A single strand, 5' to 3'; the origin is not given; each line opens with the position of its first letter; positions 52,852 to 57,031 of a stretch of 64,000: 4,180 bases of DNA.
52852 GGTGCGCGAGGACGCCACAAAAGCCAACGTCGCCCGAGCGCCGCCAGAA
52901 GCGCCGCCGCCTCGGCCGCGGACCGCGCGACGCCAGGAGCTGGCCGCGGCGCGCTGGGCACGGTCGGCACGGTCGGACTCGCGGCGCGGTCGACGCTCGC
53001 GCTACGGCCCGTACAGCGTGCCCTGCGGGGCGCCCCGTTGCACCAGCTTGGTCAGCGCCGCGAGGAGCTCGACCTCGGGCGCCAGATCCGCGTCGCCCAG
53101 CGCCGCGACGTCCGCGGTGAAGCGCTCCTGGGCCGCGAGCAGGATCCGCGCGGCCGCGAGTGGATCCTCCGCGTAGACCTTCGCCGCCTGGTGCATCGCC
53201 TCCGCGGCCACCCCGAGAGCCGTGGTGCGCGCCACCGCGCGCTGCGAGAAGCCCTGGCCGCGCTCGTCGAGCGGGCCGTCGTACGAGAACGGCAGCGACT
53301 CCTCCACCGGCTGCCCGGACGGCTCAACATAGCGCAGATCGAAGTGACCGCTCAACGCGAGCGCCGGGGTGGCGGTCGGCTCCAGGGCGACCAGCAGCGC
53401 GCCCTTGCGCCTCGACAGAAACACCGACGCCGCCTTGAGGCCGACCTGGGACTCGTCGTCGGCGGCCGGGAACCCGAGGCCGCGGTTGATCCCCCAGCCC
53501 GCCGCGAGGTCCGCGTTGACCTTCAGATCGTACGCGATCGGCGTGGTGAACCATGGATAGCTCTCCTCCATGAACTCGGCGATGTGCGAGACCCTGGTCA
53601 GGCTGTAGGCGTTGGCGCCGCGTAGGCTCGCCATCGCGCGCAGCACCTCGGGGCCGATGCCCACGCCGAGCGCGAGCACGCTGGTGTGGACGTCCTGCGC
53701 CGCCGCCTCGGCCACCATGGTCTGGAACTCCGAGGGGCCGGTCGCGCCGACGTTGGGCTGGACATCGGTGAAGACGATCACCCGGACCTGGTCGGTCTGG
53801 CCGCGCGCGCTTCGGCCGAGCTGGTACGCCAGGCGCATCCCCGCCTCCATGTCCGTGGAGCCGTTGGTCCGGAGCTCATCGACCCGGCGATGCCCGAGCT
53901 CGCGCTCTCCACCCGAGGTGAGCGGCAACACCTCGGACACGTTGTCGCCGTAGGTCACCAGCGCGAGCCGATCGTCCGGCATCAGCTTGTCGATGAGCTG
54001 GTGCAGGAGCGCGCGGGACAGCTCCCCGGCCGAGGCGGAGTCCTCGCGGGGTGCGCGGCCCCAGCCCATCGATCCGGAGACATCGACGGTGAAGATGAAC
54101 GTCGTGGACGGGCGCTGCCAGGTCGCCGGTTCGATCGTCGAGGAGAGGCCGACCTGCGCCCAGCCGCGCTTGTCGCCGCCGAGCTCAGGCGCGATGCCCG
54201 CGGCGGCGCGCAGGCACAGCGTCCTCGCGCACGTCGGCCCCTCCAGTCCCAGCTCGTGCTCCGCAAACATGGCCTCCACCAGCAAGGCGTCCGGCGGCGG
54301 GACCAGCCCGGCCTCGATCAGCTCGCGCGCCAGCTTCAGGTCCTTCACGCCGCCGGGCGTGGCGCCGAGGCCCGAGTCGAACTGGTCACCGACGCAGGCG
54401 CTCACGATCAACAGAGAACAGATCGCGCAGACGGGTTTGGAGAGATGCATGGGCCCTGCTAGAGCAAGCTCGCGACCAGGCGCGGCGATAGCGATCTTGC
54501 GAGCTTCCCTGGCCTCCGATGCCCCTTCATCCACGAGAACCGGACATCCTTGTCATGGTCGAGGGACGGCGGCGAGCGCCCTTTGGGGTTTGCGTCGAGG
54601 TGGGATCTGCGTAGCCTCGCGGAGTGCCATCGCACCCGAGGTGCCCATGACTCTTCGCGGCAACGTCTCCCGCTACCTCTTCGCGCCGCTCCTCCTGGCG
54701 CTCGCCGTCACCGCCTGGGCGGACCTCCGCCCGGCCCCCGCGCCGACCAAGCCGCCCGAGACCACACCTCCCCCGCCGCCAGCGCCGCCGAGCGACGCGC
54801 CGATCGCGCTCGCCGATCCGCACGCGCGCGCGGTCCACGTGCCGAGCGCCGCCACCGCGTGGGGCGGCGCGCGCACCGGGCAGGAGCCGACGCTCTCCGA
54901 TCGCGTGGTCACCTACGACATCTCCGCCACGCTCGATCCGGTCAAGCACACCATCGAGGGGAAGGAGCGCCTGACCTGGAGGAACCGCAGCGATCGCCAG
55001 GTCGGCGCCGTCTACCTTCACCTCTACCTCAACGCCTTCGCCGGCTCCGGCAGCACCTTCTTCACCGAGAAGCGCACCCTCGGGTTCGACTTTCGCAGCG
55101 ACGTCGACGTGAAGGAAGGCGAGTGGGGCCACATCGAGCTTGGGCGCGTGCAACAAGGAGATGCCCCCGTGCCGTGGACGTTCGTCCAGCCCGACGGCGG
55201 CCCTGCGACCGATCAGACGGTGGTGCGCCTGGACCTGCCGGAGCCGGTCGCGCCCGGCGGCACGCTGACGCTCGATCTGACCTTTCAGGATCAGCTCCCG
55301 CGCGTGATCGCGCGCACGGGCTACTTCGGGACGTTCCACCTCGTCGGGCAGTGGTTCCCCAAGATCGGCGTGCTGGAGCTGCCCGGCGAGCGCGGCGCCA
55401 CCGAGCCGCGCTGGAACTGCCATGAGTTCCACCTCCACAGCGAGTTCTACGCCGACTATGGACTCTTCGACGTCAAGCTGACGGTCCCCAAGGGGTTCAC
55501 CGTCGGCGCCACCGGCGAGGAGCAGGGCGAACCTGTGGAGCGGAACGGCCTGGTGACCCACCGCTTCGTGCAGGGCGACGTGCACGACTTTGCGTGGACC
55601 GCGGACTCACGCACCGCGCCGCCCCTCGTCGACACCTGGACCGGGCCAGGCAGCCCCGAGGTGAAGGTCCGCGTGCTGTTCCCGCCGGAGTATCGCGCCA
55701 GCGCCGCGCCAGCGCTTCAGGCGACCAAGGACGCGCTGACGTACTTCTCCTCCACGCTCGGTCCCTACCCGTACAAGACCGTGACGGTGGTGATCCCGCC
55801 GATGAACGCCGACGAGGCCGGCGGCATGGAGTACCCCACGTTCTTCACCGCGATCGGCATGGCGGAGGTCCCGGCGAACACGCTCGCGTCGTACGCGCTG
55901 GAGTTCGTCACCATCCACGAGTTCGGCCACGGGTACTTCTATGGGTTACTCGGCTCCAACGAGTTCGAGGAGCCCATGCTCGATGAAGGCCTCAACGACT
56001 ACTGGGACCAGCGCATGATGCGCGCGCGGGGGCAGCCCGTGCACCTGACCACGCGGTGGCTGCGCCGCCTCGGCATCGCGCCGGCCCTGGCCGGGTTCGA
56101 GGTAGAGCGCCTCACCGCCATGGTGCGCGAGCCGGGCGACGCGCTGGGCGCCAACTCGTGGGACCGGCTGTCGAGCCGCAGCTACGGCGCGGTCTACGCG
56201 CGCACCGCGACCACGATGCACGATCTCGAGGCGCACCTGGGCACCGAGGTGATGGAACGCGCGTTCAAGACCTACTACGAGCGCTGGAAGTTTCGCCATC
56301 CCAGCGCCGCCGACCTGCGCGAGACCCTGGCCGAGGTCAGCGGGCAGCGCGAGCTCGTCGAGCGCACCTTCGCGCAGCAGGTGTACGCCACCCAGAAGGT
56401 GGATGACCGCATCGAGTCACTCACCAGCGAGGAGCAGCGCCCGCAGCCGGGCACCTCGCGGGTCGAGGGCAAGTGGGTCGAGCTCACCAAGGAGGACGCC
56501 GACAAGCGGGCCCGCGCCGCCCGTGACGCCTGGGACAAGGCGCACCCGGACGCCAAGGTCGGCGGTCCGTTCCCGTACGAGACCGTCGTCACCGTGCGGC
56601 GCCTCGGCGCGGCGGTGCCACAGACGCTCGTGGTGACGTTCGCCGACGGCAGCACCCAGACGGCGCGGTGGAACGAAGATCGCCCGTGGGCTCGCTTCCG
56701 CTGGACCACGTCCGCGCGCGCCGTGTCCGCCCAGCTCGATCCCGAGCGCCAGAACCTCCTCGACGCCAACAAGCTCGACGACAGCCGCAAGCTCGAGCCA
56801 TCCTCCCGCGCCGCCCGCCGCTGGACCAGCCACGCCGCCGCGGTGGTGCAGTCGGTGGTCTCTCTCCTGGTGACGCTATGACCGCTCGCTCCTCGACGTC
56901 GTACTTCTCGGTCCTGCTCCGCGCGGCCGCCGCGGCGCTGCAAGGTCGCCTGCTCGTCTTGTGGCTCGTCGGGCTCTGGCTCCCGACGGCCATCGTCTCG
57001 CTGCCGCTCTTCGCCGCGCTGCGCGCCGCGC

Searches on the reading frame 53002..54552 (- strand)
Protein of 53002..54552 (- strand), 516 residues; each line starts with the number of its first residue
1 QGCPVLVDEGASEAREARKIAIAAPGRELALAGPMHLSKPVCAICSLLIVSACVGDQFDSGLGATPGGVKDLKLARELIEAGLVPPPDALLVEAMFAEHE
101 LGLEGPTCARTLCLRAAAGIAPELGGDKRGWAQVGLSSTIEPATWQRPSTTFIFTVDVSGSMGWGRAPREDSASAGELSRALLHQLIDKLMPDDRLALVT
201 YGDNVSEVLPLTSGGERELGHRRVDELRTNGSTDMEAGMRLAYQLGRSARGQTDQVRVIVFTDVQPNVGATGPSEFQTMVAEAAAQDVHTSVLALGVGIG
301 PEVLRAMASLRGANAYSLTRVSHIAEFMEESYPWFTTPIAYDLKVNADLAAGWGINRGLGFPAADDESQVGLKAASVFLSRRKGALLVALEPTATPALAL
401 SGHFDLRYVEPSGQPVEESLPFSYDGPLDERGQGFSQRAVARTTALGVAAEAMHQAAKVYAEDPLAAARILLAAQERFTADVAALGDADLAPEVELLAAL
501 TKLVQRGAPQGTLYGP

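Call 19: search_protein_families(library=pfam, proteins=[window:53002-54552:-], max_evalue=0.001)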
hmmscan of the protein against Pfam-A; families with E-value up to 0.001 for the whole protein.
window:53002-54552:- (516 aa): 2 families
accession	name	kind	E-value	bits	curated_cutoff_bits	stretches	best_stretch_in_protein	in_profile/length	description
PF13519.12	VWA_2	-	1.2e-12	48.8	27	1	153-263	2-105/107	von Willebrand factor type A domain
PF00092.34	VWA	-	3.6e-11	44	23.8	1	153-327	3-171/174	von Willebrand factor type A domain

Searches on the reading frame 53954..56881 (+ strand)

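Call 19: search_protein_families(library=pfam, proteins=[window:53954-56881:+], max_evalue=0.001)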
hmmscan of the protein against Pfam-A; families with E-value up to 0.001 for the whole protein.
window:53954-56881:+ (975 aa): 1 family
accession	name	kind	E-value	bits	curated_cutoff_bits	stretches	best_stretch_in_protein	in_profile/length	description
PF01433.26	Peptidase_M1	-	3.4e-08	33.8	27.7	1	587-798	2-209/218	Peptidase family M1 domain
